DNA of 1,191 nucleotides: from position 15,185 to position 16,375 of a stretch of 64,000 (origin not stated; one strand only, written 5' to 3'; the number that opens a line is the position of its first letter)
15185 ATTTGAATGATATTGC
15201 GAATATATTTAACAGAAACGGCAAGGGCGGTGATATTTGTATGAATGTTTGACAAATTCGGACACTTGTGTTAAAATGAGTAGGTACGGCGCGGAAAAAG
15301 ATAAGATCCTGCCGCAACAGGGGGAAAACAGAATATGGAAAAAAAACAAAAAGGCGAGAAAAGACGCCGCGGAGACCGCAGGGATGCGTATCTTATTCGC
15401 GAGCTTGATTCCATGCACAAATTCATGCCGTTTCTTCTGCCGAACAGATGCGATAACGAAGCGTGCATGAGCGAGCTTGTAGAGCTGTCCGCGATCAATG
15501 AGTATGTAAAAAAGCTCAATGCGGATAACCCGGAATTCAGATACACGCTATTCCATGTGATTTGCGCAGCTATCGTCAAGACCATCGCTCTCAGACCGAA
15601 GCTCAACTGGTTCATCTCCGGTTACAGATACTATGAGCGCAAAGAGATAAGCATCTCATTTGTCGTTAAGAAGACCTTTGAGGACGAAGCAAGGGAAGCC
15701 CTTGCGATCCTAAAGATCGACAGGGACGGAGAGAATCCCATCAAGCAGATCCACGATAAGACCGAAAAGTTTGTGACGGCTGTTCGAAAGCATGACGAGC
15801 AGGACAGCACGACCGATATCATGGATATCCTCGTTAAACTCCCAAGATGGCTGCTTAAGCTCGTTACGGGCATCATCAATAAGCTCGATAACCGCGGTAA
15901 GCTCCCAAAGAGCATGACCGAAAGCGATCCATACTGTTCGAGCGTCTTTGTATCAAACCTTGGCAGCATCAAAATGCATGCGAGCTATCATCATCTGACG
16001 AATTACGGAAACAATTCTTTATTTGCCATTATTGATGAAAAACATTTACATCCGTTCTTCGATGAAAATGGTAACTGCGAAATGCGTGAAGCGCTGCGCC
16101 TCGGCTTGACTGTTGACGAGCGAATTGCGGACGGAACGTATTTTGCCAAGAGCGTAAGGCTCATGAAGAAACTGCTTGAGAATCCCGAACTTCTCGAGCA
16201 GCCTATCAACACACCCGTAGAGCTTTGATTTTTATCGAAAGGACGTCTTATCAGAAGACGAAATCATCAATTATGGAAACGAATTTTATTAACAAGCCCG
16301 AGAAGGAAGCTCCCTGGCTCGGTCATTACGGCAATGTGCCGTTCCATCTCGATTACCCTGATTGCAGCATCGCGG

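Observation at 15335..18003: Stand-alone E2-type acyltransferase with DERIADG instead of DHRxxDG, paired with an acyl-adenylate ligase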

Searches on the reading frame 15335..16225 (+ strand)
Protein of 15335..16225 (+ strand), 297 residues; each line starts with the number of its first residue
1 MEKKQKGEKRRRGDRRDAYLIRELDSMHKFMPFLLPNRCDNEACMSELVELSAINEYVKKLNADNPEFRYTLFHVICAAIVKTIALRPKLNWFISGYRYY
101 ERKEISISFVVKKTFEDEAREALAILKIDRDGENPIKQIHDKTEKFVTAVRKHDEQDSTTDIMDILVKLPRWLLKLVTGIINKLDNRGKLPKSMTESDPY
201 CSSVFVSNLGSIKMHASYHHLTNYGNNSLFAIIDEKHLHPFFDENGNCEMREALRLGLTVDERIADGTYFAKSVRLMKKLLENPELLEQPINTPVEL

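Call 3: search_protein_families(library=pfam, proteins=[window:15335-16225:+], max_evalue=0.1)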
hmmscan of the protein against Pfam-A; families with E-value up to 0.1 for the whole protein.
window:15335-16225:+ (297 aa): 1 family
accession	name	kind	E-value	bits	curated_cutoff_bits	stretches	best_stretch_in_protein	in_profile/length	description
PF00198.28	2-oxoacid_dh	-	9e-11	42.1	23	1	194-287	140-230/232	2-oxoacid dehydrogenases acyltransferase (catalytic domain)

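Call 4: search_protein_families(library=ncbifam, proteins=[window:15335-16225:+], max_evalue=0.1)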
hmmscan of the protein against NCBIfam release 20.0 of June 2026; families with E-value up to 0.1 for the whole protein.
window:15335-16225:+ (297 aa): 2 families
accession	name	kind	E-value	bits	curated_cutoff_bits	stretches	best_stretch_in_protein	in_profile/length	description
NF011416.0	PRK14843.1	equivalog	6.7e-06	25.2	429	1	194-284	255-342/347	dihydrolipoamide acetyltransferase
TIGR01349.1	PDHac_trf_mito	equivalog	0.00033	19.9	445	1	195-285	343-433/437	pyruvate dehydrogenase complex dihydrolipoamide acetyltransferase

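Call 8: search_solved_structures(query=window:15335-16225:+, max_evalue=1, show_alignments=3)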
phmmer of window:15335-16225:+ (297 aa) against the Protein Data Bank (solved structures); distinct sequences matched with E-value up to 1: 6.
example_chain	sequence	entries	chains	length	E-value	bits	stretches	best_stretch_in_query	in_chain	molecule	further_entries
7r5m_A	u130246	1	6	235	0.061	15.8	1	198-285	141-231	Dihydrolipoyllysine-residue acetyltransferase component of pyruvate dehydrogenase complex,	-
6zlo_A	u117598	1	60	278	0.089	15.3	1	198-285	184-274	Dihydrolipoyllysine-residue acetyltransferase component of pyruvate dehydrogenase complex,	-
2ihw_A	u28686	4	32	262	0.21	14.1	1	182-286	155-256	Lipoamide acyltransferase component of branched-chain alpha-keto acid dehydrogenase comple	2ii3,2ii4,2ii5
6zlm_A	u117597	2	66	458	0.25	13.8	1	199-285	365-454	Dihydrolipoyllysine-residue acetyltransferase component of pyruvate dehydrogenase complex,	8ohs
9njt_A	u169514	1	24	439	0.3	13.6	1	244-287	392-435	Dihydrolipoyllysine-residue succinyltransferase component of 2-oxoglutarate dehydrogenase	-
1b5s_A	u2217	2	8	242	0.53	12.7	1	244-287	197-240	DIHYDROLIPOAMIDE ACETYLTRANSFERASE | Dihydrolipoyllysine-residue acetyltransferase component of pyruvate dehydrogenase complex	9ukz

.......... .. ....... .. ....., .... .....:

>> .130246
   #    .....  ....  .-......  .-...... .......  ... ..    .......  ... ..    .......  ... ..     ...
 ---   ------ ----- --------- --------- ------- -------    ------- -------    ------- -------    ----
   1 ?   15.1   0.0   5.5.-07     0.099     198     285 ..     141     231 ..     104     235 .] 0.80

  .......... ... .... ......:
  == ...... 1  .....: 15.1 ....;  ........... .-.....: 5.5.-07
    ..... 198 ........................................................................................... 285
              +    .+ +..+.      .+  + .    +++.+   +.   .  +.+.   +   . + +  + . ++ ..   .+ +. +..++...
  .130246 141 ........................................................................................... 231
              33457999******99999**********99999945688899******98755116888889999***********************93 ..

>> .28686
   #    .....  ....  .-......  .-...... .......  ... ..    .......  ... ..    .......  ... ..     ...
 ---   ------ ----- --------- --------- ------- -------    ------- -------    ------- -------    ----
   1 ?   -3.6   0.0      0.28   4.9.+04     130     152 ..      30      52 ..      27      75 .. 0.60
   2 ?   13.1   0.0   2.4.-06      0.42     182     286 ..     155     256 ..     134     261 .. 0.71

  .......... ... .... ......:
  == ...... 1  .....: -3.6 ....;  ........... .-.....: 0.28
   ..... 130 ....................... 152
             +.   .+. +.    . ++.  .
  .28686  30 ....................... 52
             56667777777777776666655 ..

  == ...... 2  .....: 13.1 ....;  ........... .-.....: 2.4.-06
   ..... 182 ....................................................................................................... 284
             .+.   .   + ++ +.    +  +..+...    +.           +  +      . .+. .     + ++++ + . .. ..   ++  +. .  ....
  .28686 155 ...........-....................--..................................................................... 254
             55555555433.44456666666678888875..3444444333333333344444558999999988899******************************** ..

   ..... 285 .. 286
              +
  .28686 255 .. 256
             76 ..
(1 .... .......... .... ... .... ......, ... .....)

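Call 9: find_homologous_proteins(query=window:15335-16225:+, max_evalue=0.001)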
Query window:15335-16225:+ (297 aa): 4046 proteins with E <= 0.001 among 5501 candidates; the best 120 are listed.
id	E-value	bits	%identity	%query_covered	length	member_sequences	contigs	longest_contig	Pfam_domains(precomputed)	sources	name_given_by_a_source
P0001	8.1e-197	670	100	100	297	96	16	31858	PF00198.29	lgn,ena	-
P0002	1.3e-183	627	92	100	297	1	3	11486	PF00198.29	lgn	-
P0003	4.2e-152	523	76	97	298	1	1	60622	PF00198.29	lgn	-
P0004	6.9e-151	519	76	97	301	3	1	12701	PF00198.29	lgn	-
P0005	4.8e-150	517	75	100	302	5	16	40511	PF00198.29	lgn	-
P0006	1.5e-147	508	75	97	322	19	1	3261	PF00198.29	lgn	-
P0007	1.2e-146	506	74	99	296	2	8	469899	PF00198.29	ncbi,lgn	-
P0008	4.1e-146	504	75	94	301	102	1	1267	PF00198.29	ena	-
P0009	6.0e-142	490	72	98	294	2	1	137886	PF00198.29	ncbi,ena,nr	ncbi:MAG: 2-oxo acid dehydrogenase subunit E2 [Christensenellaceae bacterium]|nr:2-oxo acid dehydrog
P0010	1.1e-141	489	72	98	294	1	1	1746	PF00198.29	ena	-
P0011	4.1e-141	487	71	98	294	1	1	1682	PF00198.29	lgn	-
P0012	4.1e-140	484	69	99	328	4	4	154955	PF00198.29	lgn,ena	-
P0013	3.1e-138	478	70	98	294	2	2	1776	PF00198.29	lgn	-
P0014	7.4e-138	477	69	94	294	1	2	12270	PF00198.29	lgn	-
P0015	7.6e-137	473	70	94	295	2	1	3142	PF00198.29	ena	-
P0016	3.7e-136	471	69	99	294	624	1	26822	PF00198.29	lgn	-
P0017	4.5e-136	471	69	94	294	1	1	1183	PF00198.29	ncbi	-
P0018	5.1e-136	471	70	94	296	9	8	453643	PF00198.29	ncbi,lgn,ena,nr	ncbi:MAG: 2-oxo acid dehydrogenase subunit E2 [Clostridia bacterium]|nr:2-oxo acid dehydrogenase sub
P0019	1.2e-135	469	69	94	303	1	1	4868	PF00198.29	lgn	-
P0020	1.2e-134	466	72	94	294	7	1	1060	PF00198.29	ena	-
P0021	7.3e-133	460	69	98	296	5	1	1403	PF00198.29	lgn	-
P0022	6.9e-130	451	65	94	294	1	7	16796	PF00198.29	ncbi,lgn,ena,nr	ncbi:MAG: 2-oxo acid dehydrogenase subunit E2 [Clostridia bacterium]|nr:2-oxo acid dehydrogenase sub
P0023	1.5e-125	436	64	94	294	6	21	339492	PF00198.29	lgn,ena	-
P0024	1.7e-119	416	62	96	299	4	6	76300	PF00198.29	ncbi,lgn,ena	-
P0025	3.0e-119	416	62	94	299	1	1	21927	PF00198.29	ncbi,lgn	-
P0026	4.0e-119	415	61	94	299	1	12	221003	PF00198.29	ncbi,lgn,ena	-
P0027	4.9e-119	415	60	100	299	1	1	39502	PF00198.29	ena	-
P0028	8.9e-119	414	61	94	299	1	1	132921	PF00198.29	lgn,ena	-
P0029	3.6e-118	412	60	94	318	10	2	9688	PF00198.29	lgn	-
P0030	3.7e-118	412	61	94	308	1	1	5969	PF00198.29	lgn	-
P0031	9.9e-118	411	60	96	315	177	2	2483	PF00198.29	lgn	-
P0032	1.0e-117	411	64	98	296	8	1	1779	PF00198.29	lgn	-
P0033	1.1e-117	410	60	94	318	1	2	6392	PF00198.29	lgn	-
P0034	1.5e-117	410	60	96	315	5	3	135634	PF00198.29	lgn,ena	-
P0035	3.4e-117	409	61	94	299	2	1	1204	PF00198.29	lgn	-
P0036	5.3e-117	408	60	96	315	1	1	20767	PF00198.29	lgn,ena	-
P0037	6.3e-117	408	63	99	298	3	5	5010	PF00198.29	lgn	-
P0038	1.2e-116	407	61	94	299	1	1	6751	PF00198.29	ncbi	-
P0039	1.6e-116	407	59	94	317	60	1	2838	PF00198.29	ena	-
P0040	3.3e-116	406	59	94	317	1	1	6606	PF00198.29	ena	-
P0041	4.5e-116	405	59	94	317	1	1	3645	PF00198.29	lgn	-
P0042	4.7e-116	405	59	94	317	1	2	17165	PF00198.29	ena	-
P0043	1.1e-115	404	59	96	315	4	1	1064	PF00198.29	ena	-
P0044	2.3e-115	403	60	97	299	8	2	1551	PF00198.29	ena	-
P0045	4.1e-115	402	59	97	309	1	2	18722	PF00198.29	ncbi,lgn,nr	ncbi:MAG: 2-oxo acid dehydrogenase subunit E2 [Clostridiaceae bacterium]|nr:2-oxo acid dehydrogenase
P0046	4.1e-115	402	59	97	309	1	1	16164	PF00198.29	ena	-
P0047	4.1e-115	402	59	97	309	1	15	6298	PF00198.29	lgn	-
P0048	4.1e-115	402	59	97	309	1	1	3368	PF00198.29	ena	-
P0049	4.1e-115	402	59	97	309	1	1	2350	PF00198.29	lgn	-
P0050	6.2e-115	401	60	93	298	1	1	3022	PF00198.29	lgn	-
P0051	7.8e-115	401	59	97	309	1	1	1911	PF00198.29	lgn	-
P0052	7.8e-115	401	59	97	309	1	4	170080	PF00198.29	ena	-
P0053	1.1e-114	401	59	97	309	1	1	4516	PF00198.29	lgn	-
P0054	1.1e-114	401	59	97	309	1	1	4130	PF00198.29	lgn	-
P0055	1.1e-114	401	59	97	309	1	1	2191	PF00198.29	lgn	-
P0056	1.2e-114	401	59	97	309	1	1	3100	PF00198.29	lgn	-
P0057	1.5e-114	400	58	94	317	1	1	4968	PF00198.29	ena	-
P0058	1.6e-114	400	58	97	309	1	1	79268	PF00198.29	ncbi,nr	ncbi:MAG: 2-oxo acid dehydrogenase subunit E2 [Clostridiaceae bacterium]|nr:2-oxo acid dehydrogenase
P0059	1.9e-114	400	59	97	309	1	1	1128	PF00198.29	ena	-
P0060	2.2e-114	400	58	94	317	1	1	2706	PF00198.29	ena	-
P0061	2.7e-114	399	59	97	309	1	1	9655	PF00198.29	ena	-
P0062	3.7e-114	399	59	97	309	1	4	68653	PF00198.29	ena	-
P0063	3.9e-114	399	58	97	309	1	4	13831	PF00198.29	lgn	-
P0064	4.3e-114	399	60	97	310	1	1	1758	PF00198.29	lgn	-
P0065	6.9e-114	398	59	97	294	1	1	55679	PF00198.29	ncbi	-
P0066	7.0e-114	398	58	97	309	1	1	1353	PF00198.29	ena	-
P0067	7.1e-114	398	59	97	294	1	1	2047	PF00198.29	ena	-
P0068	7.7e-114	398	58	97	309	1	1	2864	PF00198.29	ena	-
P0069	1.1e-113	397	61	99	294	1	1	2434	PF00198.29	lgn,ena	-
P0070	1.3e-113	397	60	97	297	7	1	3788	PF00198.29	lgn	-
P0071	1.3e-113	397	61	98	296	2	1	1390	PF00198.29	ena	-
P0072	2.6e-113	396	60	98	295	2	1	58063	PF00198.29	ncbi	-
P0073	2.8e-113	396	60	99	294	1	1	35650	PF00198.29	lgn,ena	-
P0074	3.9e-113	396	60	99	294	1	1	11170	PF00198.29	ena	-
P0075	5.6e-113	395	59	98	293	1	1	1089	PF00198.29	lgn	-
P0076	5.9e-113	395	60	97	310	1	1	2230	PF00198.29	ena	-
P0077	7.2e-113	395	58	97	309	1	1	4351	PF00198.29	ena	-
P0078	1.5e-112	394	60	97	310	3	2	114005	PF00198.29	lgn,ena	-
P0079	1.7e-112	393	61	98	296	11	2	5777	PF00198.29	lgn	-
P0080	2.9e-112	393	60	97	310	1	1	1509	PF00198.29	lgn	-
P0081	3.4e-112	392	60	97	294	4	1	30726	PF00198.29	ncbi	-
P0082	3.6e-112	392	58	98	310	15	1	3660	PF00198.29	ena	-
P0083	5.5e-112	392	59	97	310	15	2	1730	PF00198.29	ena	-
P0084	6.6e-112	392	57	97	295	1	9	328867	PF00198.29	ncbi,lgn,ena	-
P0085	7.0e-112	391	56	94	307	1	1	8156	PF00198.29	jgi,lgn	jgi:pyruvate/2-oxoglutarate dehydrogenase complex dihydrolipoamide acyltransferase (E2) component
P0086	1.0e-111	391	59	98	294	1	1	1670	PF00198.29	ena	-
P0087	3.0e-111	389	60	98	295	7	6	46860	PF00198.29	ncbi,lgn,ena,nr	ncbi:MAG: 2-oxo acid dehydrogenase subunit E2 [Clostridia bacterium]|nr:2-oxo acid dehydrogenase sub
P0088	3.1e-111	389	58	97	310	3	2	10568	PF00198.29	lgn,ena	-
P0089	2.0e-110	387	59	97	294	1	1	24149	PF00198.29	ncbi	-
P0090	4.8e-110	385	60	98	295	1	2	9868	PF00198.29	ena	-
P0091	5.5e-110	385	57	94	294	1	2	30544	PF00198.29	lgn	-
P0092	8.2e-110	385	60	97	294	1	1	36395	PF00198.29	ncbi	-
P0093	9.0e-110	384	59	98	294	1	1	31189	PF00198.29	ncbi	-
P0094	9.1e-110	384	54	94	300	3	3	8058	PF00198.29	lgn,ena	-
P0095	1.0e-109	384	59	93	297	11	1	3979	PF00198.29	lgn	-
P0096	1.8e-109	383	56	97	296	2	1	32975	PF00198.29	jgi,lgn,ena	-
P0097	5.3e-109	382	57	97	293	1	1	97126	PF00198.29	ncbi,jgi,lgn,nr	ncbi:MAG: 2-oxo acid dehydrogenase subunit E2 [Christensenellaceae bacterium]|jgi:pyruvate/2-oxoglut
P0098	5.9e-109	382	58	93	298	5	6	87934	PF00198.29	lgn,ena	-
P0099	1.2e-108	381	58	98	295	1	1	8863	PF00198.29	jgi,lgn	jgi:hypothetical protein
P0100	1.5e-108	381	55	100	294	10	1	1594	PF00198.29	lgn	-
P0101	1.7e-108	380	57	97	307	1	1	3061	PF00198.29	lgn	-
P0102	1.8e-108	380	58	97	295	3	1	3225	PF00198.29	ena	-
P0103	1.9e-108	380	58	98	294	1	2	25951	PF00198.29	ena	-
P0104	2.1e-108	380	58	98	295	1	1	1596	PF00198.29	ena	-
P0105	2.6e-108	380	58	98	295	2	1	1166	PF00198.29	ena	-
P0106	3.3e-108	379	59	98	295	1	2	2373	PF00198.29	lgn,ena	-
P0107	3.7e-108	379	58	97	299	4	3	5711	PF00198.29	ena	-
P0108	4.2e-108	379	58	97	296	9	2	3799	PF00198.29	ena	-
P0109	5.0e-108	379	57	100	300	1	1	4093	PF00198.29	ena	-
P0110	5.7e-108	379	57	94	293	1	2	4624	PF00198.29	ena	-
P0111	1.5e-107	377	57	97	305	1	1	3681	PF00198.29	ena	-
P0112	1.6e-107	377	57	97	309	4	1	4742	PF00198.29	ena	-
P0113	1.7e-107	377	58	99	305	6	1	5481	PF00198.29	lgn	-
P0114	3.4e-107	376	56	98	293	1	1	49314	PF00198.29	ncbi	-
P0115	4.1e-107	376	58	97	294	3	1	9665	PF00198.29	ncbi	-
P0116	5.0e-107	375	57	94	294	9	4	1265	PF00198.29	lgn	-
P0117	5.2e-107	375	55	100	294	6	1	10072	PF00198.29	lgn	-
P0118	5.8e-107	375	57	99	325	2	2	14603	PF00198.29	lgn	-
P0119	8.1e-107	375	59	98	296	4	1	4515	PF00198.29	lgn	-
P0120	1.2e-106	374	55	99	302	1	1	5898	PF00198.29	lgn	-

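Call 14: find_related_loci(query=A1, collection=genome_contigs, flank=6000)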
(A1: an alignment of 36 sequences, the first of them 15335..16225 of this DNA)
Query A1 (297 aa) in genome_contigs; peptide patterns used: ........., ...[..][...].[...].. (x = any residue, [..] = any of these).
600 stretches matched a pattern (row limit reached: there are more); 592 encode a relative of the query (tblastn E <= 1e-3); the best 80 are kept; 80 distinct loci.
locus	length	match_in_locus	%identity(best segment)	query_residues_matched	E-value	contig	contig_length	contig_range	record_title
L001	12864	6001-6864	61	9-295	2e-120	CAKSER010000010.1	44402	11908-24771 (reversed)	MAG: uncultured Eubacteriales bacterium isolate REFINED_METABAT215_TOP10_CONTIGS_1500_ASSEMBLY_K77_MERGED__Hadza_MoBio_h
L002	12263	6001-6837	61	20-297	2e-118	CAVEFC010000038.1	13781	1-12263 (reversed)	uncultured Eubacteriales bacterium isolate H07607-L1_cleanbin_000004 genome assembly, contig: Spades_H07607-L1_contig_18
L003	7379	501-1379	60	6-297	1e-117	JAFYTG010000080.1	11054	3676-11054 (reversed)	MAG: Clostridia bacterium isolate RGIG7401 Water_buffalos_Cecum.Co__c1558022, whole genome shotgun sequence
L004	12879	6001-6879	60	6-297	2e-117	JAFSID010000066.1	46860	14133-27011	MAG: Clostridia bacterium isolate RGIG3164 Goat_Rectum.Co__c1804428, whole genome shotgun sequence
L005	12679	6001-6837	59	20-297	8e-116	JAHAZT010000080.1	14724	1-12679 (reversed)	MAG: Eubacteriales bacterium isolate MB2.120 k101_988750, whole genome shotgun sequence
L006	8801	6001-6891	56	2-297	5e-113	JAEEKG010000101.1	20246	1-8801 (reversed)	MAG: Clostridiales bacterium isolate Tb.RUG.188 k141_12004440_flag=0_multi=10.0000_len=20246, whole genome shotgun seque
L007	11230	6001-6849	56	9-290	6e-111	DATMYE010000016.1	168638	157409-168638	MAG TPA_asm: Clostridia bacterium isolate SMAG_U13138 k141_83577, whole genome shotgun sequence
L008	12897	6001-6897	56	1-297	2e-110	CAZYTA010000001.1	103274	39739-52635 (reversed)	MAG TPA_asm: uncultured Oscillospiraceae bacterium isolate SRP315200_co1_260 genome assembly, contig: NODE_68_length_103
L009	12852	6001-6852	56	8-290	2e-109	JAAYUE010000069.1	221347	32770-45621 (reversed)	MAG: Clostridiales bacterium isolate AS27yjCOA_135 171136_AS27, whole genome shotgun sequence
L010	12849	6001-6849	55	9-290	3e-109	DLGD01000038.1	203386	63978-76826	MAG TPA_asm: Christensenella sp. UBA7703 UBA7703_contig_187, whole genome shotgun sequence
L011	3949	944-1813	54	1-290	1e-110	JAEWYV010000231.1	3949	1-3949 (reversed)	MAG: Bacillota bacterium isolate OH_SFB_182 k127_441221, whole genome shotgun sequence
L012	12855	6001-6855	56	8-291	3e-109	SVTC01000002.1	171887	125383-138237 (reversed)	MAG: Oscillospiraceae bacterium isolate SIG685 NODE_1553_length_171887_cov_5.012331, whole genome shotgun sequence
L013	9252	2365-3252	53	3-297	1e-108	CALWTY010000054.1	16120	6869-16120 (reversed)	MAG: uncultured Clostridia bacterium isolate BRZ_CP__bin94 genome assembly, contig: BRZ_CP__NODE_4709_length_16120_cov_4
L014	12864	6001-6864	53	1-290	3e-108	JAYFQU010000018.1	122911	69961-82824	MAG: Christensenella sp. isolate CA_33 c_CA_000000006805, whole genome shotgun sequence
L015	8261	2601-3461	53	5-290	3e-108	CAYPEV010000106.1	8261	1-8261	MAG TPA_asm: uncultured Christensenella sp. isolate binchicken_co269_233 genome assembly, contig: NODE_8977_length_8261_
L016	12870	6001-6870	54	8-297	3e-108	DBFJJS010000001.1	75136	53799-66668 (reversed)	MAG TPA_asm: Candidatus Faeciplasma sp. isolate MAG8132 contig1, whole genome shotgun sequence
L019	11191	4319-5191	55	7-296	3e-107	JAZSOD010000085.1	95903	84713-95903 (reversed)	MAG: Eubacteriales bacterium isolate T1900044549_TS20190015.MAGScoT_cleanbin_000066 SGB_195_k141_3309164, whole genome s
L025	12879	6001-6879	52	4-295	7e-105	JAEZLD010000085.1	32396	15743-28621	MAG: Bacillota bacterium isolate OH_CDB_59 k127_1109463, whole genome shotgun sequence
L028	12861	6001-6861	54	8-296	3e-103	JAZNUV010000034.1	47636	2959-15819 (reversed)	MAG: Clostridia bacterium isolate T1900044795_TS20190261.MAGScoT_cleanbin_000009 SGB_2676_k141_2064468, whole genome sho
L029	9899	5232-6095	50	9-295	3e-103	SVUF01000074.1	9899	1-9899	MAG: Oscillospiraceae bacterium isolate SIG714 NODE_108919_length_9899_cov_1.481171, whole genome shotgun sequence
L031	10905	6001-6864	53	7-296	2e-102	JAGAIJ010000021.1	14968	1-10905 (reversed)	MAG: Clostridia bacterium isolate RGIG8470 Water_deer_Cecum-1__c50347, whole genome shotgun sequence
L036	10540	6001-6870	51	9-297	4e-101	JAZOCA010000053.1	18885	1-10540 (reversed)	MAG: Christensenellaceae bacterium isolate T1900044757_TS20190223.MAGScoT_cleanbin_000032 SGB_2307_k141_1481047, whole g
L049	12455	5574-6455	50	1-296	1e-97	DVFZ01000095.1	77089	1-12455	MAG TPA_asm: Candidatus Pullichristensenella stercorigallinarum isolate ChiSjej6B24-2974 ChiSjej6B24M5__C146198_L77089_S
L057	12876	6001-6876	49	5-297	1e-96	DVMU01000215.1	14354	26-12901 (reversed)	MAG TPA_asm: Candidatus Pullichristensenella excrementigallinarum isolate ChiHcec3-11533 ChiHcec3__C315989_L14354_SRR632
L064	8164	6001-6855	51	9-296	2e-95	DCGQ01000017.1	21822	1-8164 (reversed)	MAG TPA_asm: Clostridiales bacterium UBA1774 UBA1774_contig_40780, whole genome shotgun sequence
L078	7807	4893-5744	49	9-295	1e-94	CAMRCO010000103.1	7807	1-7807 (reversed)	MAG TPA_asm: uncultured Spirochaetia bacterium isolate ERR3140044_bin.2_metaWRAP_v1.3_MAG genome assembly, contig: ERZ47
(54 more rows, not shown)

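Call 21: search_protein_representatives(protein=window:15335-16225:+)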
Query: 297 residues. Proteins with E-value up to 0.001 (for the whole library): 1707; up to 1e-10: 912; up to 1e-30: 291. The best 150 are listed.
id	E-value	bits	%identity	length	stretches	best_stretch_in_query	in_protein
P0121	1.7e-94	332.7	51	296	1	9-290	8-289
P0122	7.4e-92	324.0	51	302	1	8-292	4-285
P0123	4.7e-86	305.0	49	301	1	5-296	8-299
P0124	1.5e-79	283.7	47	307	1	8-295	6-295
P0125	4.5e-77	275.5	55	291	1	14-240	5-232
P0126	9.8e-77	274.4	46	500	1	4-297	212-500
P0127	6.7e-73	261.8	42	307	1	3-295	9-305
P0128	3.4e-71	256.2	43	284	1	10-295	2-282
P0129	2.7e-69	250.0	43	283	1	8-288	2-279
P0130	1.4e-67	244.4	48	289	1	8-289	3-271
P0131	2.2e-66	240.5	56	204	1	96-296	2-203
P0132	3.5e-65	236.5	53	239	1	15-244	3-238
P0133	4.3e-63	229.7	40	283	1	9-289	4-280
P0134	6.1e-63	229.2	39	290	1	11-296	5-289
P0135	4.6e-62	226.3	41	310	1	8-291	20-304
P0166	4.6e-48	180.3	36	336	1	14-290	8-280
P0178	1.6e-45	172.0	34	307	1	12-290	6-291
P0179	2.5e-45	171.4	48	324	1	112-296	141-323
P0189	1.1e-43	165.9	59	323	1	153-295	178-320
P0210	1.4e-41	159.1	30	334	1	13-290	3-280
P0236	2.2e-39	151.9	53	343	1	149-295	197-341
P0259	6.1e-38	147.1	32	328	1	15-296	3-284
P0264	1.4e-37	145.9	32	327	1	7-295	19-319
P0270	3.8e-37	144.5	33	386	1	10-291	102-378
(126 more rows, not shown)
